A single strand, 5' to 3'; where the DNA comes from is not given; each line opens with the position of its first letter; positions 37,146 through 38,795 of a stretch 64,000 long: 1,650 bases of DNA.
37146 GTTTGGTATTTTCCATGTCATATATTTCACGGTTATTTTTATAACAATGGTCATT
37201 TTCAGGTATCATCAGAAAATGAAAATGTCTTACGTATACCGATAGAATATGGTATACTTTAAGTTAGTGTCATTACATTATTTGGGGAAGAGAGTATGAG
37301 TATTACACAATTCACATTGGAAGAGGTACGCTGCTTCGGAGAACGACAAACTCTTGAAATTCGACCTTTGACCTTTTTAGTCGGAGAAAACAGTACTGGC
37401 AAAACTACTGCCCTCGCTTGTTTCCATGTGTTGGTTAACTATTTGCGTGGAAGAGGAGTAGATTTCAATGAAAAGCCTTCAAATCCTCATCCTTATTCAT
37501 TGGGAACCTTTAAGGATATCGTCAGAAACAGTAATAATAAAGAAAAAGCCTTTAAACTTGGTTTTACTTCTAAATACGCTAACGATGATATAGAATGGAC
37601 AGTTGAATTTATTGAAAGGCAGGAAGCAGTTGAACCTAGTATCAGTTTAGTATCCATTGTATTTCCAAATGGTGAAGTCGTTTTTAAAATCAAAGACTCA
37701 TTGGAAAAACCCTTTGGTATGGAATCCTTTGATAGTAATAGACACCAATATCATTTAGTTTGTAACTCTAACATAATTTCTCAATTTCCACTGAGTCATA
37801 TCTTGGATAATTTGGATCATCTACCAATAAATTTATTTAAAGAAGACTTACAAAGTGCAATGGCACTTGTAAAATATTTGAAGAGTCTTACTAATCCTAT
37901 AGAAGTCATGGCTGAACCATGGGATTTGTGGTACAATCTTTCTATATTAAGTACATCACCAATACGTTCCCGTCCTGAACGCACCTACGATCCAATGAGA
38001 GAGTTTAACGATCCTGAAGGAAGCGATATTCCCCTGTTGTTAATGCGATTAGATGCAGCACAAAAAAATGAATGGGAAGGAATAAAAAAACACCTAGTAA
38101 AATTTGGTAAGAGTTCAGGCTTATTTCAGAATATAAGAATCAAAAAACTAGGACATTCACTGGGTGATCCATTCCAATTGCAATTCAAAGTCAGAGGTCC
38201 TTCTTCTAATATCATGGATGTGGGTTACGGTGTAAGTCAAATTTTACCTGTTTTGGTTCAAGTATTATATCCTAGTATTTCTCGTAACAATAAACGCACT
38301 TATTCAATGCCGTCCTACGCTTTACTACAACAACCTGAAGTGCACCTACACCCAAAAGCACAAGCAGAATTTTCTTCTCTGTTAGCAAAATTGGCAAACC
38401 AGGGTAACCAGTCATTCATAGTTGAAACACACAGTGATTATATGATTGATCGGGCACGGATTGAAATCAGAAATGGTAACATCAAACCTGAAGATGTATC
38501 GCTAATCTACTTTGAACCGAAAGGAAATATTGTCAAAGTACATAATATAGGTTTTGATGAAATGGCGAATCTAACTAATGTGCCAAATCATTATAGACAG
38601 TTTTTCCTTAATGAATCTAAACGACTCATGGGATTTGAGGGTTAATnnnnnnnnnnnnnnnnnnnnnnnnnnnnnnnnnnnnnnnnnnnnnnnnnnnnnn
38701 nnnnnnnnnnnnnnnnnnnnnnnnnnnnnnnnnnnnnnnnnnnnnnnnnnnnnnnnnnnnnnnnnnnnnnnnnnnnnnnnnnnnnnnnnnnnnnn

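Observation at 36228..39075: Translationally coupled ABC-type AAA ATPase (DUF3696-like) plus small PIN-like protein, preceded by a CPBP/Abi protease: candidate defence or toxin-type module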

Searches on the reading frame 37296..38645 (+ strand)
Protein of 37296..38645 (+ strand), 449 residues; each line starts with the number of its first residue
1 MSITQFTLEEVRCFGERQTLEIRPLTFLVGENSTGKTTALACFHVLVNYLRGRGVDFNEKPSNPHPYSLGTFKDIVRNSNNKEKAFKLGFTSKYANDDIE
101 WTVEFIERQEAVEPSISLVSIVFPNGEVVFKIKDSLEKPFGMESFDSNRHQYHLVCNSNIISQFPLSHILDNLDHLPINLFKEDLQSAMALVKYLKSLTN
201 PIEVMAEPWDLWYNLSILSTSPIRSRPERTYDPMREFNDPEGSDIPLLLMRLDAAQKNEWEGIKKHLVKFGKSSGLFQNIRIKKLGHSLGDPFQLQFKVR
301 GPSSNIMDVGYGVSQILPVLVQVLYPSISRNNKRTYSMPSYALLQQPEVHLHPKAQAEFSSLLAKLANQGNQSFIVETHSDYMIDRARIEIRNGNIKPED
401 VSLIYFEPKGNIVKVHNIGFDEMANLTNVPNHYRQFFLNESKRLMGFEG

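Call 4: search_protein_families(library=pfam, proteins=[window:37296-38645:+], max_evalue=1)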
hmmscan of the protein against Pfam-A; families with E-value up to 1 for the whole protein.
window:37296-38645:+ (449 aa): 7 families
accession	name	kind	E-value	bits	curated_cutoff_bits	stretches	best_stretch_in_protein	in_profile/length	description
PF13175.12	AAA_15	-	6.3e-21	75.8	32.1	1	1-384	1-374/374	AAA ATPase domain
PF13304.12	AAA_21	-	1.5e-14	55.2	27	2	308-385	237-304/304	AAA domain, putative AbiEii toxin, Type IV TA system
PF13476.12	AAA_23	-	2e-06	29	27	1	7-109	3-100/201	AAA domain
PF13555.12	AAA_29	-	0.04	14.1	27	1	15-49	13-49/61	P-loop containing region of AAA domain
PF02463.25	SMC_N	-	0.068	13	40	1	3-46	2-48/220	RecF/RecN/SMC N terminal domain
PF19004.6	DUF5733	-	0.081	13.4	27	1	404-444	47-89/115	Family of unknown function (DUF5733)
PF12345.13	DUF3641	-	0.12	12.9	24.9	0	410-444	14-48/134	Protein of unknown function (DUF3641)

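Call 5: search_protein_families(library=padloc, proteins=[window:37296-38645:+], max_evalue=1)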
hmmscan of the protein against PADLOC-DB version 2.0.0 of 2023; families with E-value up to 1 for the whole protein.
window:37296-38645:+ (449 aa): 106 families (the best 25 are shown)
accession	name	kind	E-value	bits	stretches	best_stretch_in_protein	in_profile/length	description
PDLC03878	NsnB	-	1e-42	145.1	2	276-442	182-340/345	-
PDLC04707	PDC-M55A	-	8.9e-37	125.1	2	305-435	275-400/421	-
PDLC02979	AriA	-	1.5e-24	85.5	1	1-384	1-373/373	-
PDLC04148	HEC-03B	-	1.8e-23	81.3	2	262-433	271-433/458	-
PDLC02980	AriA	-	1.7e-16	59.1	2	305-385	234-304/304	-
PDLC02358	Old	-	4.9e-14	50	2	319-390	267-335/578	Old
PDLC04033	PD-T4-4_A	-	6.4e-12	43.4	2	343-384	330-370/460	-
PDLC00090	GajA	-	6.2e-11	39.7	2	1-44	1-45/659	AAA ATPase domain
PDLC00304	PtuA1|PtuA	-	1.3e-10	39.1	2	3-108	12-130/444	AAA ATPase domain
PDLC00091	GajA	-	2.2e-10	38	2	334-382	292-340/627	AAA ATPase domain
PDLC00271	PtuA1|PtuA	-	5.4e-10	37.4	2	1-107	1-100/421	AAA ATPase domain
PDLC00065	GajA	-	1.7e-09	35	2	1-131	1-139/670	AAA ATPase domain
PDLC00096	GajA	-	1.9e-09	34.8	2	1-43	1-44/630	AAA ATPase domain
PDLC04180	HEC-01A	-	2.3e-09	34.9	2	340-390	277-327/382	-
PDLC04032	PD-T4-4_A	-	3.2e-09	34.3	1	335-388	343-395/474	-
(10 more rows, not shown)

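Call 6: search_protein_families(library=ncbifam, proteins=[window:37296-38645:+], max_evalue=1)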
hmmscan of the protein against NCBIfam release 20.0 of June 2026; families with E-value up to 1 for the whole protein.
window:37296-38645:+ (449 aa): 8 families
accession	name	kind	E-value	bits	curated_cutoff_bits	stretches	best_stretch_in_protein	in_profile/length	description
NF041760.1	PtuA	equivalog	1e-05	24.7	500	2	2-49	51-98/524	retron Ec78 anti-phage system effector ATPase PtuA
NF047739.1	antiphage_MADS3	equivalog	1.7e-05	24.2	420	1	3-80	2-79/427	methylation-associated defense system AAA family ATPase MAD3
NF038234.1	retron_eff_Eco8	equivalog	0.00016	20.5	250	2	1-106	1-113/679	retron Eco8 family effector endonuclease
TIGR00611.2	recf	equivalog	0.0032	16.7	172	1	3-47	1-45/339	DNA replication/repair protein RecF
TIGR02211.1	LolD_lipo_ex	equivalog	0.032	13.8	307.75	1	338-396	159-219/221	lipoprotein-releasing ABC transporter ATP-binding protein LolD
TIGR01166.1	cbiO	subfamily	0.034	13.6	211.8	0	339-379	146-185/190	cobalt ABC transporter, ATP-binding protein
TIGR03185.1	DNA_S_dndD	equivalog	0.11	10.9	245.85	1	1-45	1-50/650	DNA sulfur modification protein DndD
NF001885.0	PRK00635.1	equivalog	0.12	9.4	3054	1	343-387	501-544/1809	excinuclease ABC subunit A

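Call 8: search_solved_structures(query=window:37296-38645:+, max_evalue=0.01)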
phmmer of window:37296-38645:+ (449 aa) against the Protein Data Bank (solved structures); distinct sequences matched with E-value up to 0.01: 1.
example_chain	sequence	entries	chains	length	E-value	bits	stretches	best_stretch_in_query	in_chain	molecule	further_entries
6p74_A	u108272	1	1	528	3.7e-06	29.4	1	342-392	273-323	Putative ATP-dependent endonuclease of the OLD family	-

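Call 10: find_homologous_proteins(query=window:37296-38645:+, max_evalue=0.00001)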
Query window:37296-38645:+ (449 aa): 7070 proteins with E <= 0.00001 among 8000 candidates; the best 120 are listed.
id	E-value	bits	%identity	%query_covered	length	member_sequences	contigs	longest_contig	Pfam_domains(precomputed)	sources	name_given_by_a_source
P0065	0.0e+0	1025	100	100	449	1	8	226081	PF13175.13,PF13476.13,PF13304.13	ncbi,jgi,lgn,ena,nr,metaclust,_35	ncbi:MAG: AAA family ATPase [Candidatus Poribacteria bacterium]|nr:AAA family ATPase [Candidatus Por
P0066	1.3e-221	754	73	100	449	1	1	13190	PF13175.13,PF13476.13,PF13304.13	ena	-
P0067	1.2e-217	741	71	100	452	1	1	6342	PF13175.13,PF13476.13,PF13304.13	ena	-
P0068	1.7e-216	737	71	100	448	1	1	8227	PF13175.13,PF13476.13,PF13304.13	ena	-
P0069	4.9e-214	729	71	100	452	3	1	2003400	PF13175.13,PF13476.13,PF13304.13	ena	-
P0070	1.4e-208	711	69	100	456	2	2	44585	PF13175.13,PF13476.13,PF13304.13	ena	-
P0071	3.5e-207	707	69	100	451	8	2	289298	PF13175.13,PF13304.13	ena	-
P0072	5.5e-205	700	69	100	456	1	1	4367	PF13175.13,PF13476.13,PF13304.13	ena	-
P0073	1.2e-204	698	68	100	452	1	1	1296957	PF13175.13,PF13476.13,PF13304.13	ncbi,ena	-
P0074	3.8e-204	697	68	100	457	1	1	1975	PF13175.13,PF13476.13,PF13304.13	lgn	-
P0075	4.0e-202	690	67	100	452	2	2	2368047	PF13175.13,PF13304.13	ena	-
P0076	3.7e-198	677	66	100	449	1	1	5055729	PF13175.13,PF13476.13,PF13304.13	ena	-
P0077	1.4e-197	675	67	100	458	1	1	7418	PF13175.13,PF13476.13,PF13304.13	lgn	-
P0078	1.4e-196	672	67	100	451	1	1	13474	PF13175.13,PF13304.13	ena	-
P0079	9.9e-196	669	65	100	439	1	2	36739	PF13175.13,PF13476.13,PF13304.13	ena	-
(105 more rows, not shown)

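Call 71: search_protein_families(library=padloc, alignment_id=A5, max_evalue=0.00001)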
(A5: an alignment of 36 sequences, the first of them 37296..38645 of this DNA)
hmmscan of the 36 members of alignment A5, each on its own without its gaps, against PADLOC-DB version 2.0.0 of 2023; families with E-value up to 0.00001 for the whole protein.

A. member 1, window:37296-38645:+ (449 aa): 52 families (the best 25 are shown)
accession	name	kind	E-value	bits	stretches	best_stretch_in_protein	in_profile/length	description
PDLC03878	NsnB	-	1e-42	145.1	2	276-442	182-340/345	-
PDLC04707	PDC-M55A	-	8.9e-37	125.1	2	305-435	275-400/421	-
PDLC02979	AriA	-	1.5e-24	85.5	1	1-384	1-373/373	-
PDLC04148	HEC-03B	-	1.8e-23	81.3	1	262-433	271-433/458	-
PDLC02980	AriA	-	1.7e-16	59.1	2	305-385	234-304/304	-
PDLC02358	Old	-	4.9e-14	50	1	319-390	267-335/578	Old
PDLC04033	PD-T4-4_A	-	6.4e-12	43.4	1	343-384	330-370/460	-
PDLC00090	GajA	-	6.2e-11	39.7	1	1-44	1-45/659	AAA ATPase domain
PDLC00304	PtuA1|PtuA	-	1.3e-10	39.1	1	3-108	12-130/444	AAA ATPase domain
PDLC00091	GajA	-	2.2e-10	38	0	334-382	292-340/627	AAA ATPase domain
PDLC00271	PtuA1|PtuA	-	5.4e-10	37.4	1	1-107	1-100/421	AAA ATPase domain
PDLC00065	GajA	-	1.7e-09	35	0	1-131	1-139/670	AAA ATPase domain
PDLC00096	GajA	-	1.9e-09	34.8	0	1-43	1-44/630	AAA ATPase domain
PDLC04180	HEC-01A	-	2.3e-09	34.9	0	340-390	277-327/382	-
PDLC04032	PD-T4-4_A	-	3.2e-09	34.3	1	335-388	343-395/474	-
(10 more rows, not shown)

B. families by the number of members that match (of 36 scanned): 106 families (the first 25 are shown)
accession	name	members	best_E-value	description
PDLC03878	NsnB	36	1.4e-47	-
PDLC04707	PDC-M55A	36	1e-41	-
PDLC04148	HEC-03B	36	6.9e-37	-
PDLC02979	AriA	36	3.1e-26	-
PDLC02980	AriA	36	3.5e-22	-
PDLC00091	GajA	36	1.4e-13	AAA ATPase domain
PDLC00096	GajA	36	2.5e-12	AAA ATPase domain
PDLC04182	HEC-01A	36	2.4e-11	-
PDLC04180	HEC-01A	35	1.7e-13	-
PDLC02915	ATPase-Toprim_I-B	35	3.9e-13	-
PDLC04033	PD-T4-4_A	35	6.4e-12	-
PDLC04175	HEC-01A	34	1.1e-14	-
PDLC04177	HEC-01A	34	1.2e-12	-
PDLC00090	GajA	34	7.1e-12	AAA ATPase domain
PDLC00067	GajA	34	1.4e-11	AAA ATPase domain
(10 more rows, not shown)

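Call 72: search_protein_families(library=pfam, alignment_id=A5, max_evalue=0.01)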
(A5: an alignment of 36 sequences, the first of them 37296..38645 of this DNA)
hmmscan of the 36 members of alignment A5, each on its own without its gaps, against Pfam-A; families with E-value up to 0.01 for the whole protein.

A. member 1, window:37296-38645:+ (449 aa): 3 families
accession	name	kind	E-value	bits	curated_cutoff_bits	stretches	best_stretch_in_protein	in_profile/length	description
PF13175.12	AAA_15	-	6.3e-21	75.8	32.1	1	1-384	1-374/374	AAA ATPase domain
PF13304.12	AAA_21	-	1.5e-14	55.2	27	2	308-385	237-304/304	AAA domain, putative AbiEii toxin, Type IV TA system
PF13476.12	AAA_23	-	2e-06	29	27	1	7-109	3-100/201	AAA domain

B. families by the number of members that match (of 36 scanned): 9 families
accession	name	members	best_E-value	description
PF13175.12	AAA_15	36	8.5e-25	AAA ATPase domain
PF13304.12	AAA_21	36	4.1e-20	AAA domain, putative AbiEii toxin, Type IV TA system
PF13476.12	AAA_23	35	1e-08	AAA domain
PF13555.12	AAA_29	18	2.2e-05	P-loop containing region of AAA domain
PF12476.13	DUF3696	15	3.9e-07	Protein of unknown function (DUF3696)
PF02463.25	SMC_N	5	0.00011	RecF/RecN/SMC N terminal domain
PF11398.14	DUF2813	4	1.7e-05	Protein of unknown function (DUF2813)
PF00005.33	ABC_tran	2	0.0019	ABC transporter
PF19993.5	DO-GTPase2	1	0.0035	Double-GTPase 2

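Call 77: search_dna_similar(query=window:37296-38645:+, collection=plasmids, mode=protein, max_evalue=1e-8, max_rows=30)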
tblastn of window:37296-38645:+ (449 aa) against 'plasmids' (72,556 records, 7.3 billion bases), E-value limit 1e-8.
Records with a match: 40; places in all: 41; records where one place covers at least 80% of the query: 11.
Best place of each record, by identity: <60% 40.
By first word of the organism name: Bacillus 8; Aeromonas 6; Nostoc 5; Acinetobacter 4; Rhodococcus 2; Planococcus 2; Planktothrix 1; Azotobacter 1; Exiguobacterium 1; Ruegeria 1; and 9 more.
By predicted mobility (MOB-suite, as given by PLSDB): non-mobilizable 24; conjugative 8; mobilizable 8.
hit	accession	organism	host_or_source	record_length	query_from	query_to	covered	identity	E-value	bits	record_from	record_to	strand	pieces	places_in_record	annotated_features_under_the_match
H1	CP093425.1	Bacillus pacificus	cell culture,sufu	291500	3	444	98%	25.1%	6e-23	109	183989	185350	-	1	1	DUF3696 domain-containing protein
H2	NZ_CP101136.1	Bacillus paranthracis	single cell,soil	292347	3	444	98%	25.1%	6e-23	109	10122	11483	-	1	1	DUF3696 domain-containing protein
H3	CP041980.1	Bacillus paranthracis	Homo sapiens,stool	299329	3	444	98%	25.1%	6e-23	109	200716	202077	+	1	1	DUF3696 domain-containing protein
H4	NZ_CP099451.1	Bacillus pacificus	chicken,assembly Genome,intestine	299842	3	444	98%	25.1%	6e-23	109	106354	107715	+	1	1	DUF3696 domain-containing protein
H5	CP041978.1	Bacillus pacificus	Homo sapiens,stool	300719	3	444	98%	25.1%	6e-23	109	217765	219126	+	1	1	DUF3696 domain-containing protein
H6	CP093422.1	Bacillus paranthracis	cell culture,sufu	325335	3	444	98%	25.1%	6e-23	109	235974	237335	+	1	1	DUF3696 domain-containing protein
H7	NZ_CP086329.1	Bacillus pacificus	single cell culture,sludge from ...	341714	3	444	98%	25.1%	6e-23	109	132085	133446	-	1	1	DUF3696 domain-containing protein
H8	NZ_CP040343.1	Bacillus cereus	Apostichopus japonicus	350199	3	444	98%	25.1%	6e-23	109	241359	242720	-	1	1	DUF3696 domain-containing protein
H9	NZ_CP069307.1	Rhodococcus aetherivorans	monoisolate,Minnesota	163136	4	433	96%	24.8%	3e-17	92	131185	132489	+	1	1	DUF3696 domain-containing protein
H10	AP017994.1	Planktothrix agardhii NIES-204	-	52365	8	418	92%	24.1%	2e-16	90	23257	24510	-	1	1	hypothetical protein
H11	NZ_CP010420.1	Azotobacter chroococcum NCIMB 8003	cell culture,soil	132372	20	433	92%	21.6%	4e-14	82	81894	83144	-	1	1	DUF3696 domain-containing protein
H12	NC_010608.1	Exiguobacterium arabatum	air sample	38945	169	430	58%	29.0%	3e-17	92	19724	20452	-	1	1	AAA family ATPase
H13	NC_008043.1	Ruegeria sp. TM1040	-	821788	210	430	49%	29.6%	1e-14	84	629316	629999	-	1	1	AAA family ATPase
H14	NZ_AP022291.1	Aeromonas veronii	-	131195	216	446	51%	26.8%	1e-17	94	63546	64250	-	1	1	DUF3696 domain-containing protein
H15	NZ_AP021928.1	Aeromonas caviae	-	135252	216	446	51%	26.8%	1e-17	94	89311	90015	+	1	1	DUF3696 domain-containing protein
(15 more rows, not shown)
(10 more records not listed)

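Call 78: get_annotated_region(hit=H1, flank=4000)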
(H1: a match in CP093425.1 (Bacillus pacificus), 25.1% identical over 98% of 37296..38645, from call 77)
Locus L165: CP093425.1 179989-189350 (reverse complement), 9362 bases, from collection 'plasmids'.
description: Bacillus pacificus strain MP6 plasmid p1, complete sequence
organism: Bacillus pacificus (NCBI taxid 2026187)
taxonomy: Bacteria; Bacillota; Bacilli; Bacillales; Bacillaceae; Bacillus; Bacillus pacificus
host: -; source: cell culture,sufu; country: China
typing (MOB-suite, as given by PLSDB): non-mobilizable; replicon rep_cluster_125,rep_cluster_1698; mating-pair formation MPF_T
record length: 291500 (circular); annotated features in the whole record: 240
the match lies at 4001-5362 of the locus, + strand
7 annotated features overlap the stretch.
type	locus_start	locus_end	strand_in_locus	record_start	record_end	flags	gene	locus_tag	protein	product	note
CDS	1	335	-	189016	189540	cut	-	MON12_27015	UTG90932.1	C40 family peptidase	-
CDS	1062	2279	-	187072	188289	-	-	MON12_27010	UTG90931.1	abortive infection system toxin AbiGii family protein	-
CDS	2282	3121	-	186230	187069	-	-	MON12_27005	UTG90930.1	abortive infection system antitoxin AbiGi family protein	-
CDS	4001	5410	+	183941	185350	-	-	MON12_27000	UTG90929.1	DUF3696 domain-containing protein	-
CDS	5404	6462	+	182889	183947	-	-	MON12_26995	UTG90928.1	hypothetical protein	-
CDS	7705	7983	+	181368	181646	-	-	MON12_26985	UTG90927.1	metalloregulator ArsR/SmtB family transcription factor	-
CDS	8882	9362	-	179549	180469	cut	-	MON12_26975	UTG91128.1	Rpn family recombination-promoting nuclease/putative transposase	-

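Call 79: get_annotated_region(hit=H9, flank=4000)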
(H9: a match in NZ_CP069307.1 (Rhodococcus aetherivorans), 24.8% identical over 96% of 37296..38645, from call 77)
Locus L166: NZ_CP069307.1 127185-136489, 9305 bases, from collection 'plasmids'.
description: Rhodococcus aetherivorans isolate PSBB011 plasmid unnamed, complete sequence
organism: Rhodococcus aetherivorans (NCBI taxid 191292)
taxonomy: Bacteria; Actinomycetota; Actinomycetes; Mycobacteriales; Nocardiaceae; Rhodococcus; Rhodococcus aetherivorans
host: -; source: monoisolate,Minnesota; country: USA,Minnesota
typing (MOB-suite, as given by PLSDB): conjugative; relaxase MOBF; mating-pair formation MPF_T
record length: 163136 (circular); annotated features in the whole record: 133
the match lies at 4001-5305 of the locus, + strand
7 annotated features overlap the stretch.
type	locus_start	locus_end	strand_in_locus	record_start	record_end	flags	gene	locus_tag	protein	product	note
CDS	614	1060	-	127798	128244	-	-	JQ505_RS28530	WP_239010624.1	ABC transporter permease subunit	GO:0055085 - transmembrane transport [Evidence IEA]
CDS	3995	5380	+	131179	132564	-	-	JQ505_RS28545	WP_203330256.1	DUF3696 domain-containing protein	-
CDS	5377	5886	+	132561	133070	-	-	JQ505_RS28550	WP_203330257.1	hypothetical protein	-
CDS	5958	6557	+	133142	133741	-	-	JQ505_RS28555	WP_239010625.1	RNA ligase family protein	-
CDS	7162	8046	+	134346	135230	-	-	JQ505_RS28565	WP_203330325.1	nucleotide-binding protein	-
CDS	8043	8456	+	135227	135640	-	-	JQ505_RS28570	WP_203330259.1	hypothetical protein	-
CDS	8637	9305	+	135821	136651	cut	-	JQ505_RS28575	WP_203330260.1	hypothetical protein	-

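Call 80: get_annotated_region(hit=H14, flank=4000)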
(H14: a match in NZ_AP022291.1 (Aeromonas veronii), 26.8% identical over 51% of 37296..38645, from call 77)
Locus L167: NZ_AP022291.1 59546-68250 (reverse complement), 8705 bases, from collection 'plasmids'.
description: Aeromonas veronii strain WP9-W18-ESBL-04 plasmid pWP9-W18-ESBL-04_1, complete sequence
organism: Aeromonas veronii (NCBI taxid 654)
taxonomy: Bacteria; Pseudomonadota; Gammaproteobacteria; Aeromonadales; Aeromonadaceae; Aeromonas; Aeromonas veronii
host: -; source: -; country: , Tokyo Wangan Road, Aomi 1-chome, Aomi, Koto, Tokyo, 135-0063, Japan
typing (MOB-suite, as given by PLSDB): conjugative; replicon rep_cluster_1169; relaxase MOBF; mating-pair formation MPF_F
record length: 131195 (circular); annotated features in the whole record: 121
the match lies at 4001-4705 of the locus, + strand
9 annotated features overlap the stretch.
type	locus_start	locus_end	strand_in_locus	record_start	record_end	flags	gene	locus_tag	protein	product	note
CDS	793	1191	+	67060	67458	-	-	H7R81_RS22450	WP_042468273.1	DUF6088 family protein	-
CDS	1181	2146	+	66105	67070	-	-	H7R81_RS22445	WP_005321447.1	nucleotidyl transferase AbiEii/AbiGii toxin family protein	-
CDS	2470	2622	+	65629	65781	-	-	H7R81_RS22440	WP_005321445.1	Hok/Gef family protein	-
CDS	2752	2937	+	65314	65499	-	-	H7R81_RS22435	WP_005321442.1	hypothetical protein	-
CDS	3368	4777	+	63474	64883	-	-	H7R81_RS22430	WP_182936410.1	DUF3696 domain-containing protein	-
CDS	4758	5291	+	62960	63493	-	-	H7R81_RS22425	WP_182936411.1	hypothetical protein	-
CDS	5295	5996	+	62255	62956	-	-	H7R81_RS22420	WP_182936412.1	RNA ligase family protein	-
CDS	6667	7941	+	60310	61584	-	-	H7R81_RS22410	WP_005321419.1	metallophosphoesterase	-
CDS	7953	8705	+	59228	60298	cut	-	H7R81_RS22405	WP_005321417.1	GTPase-associated system all-helical protein GASH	-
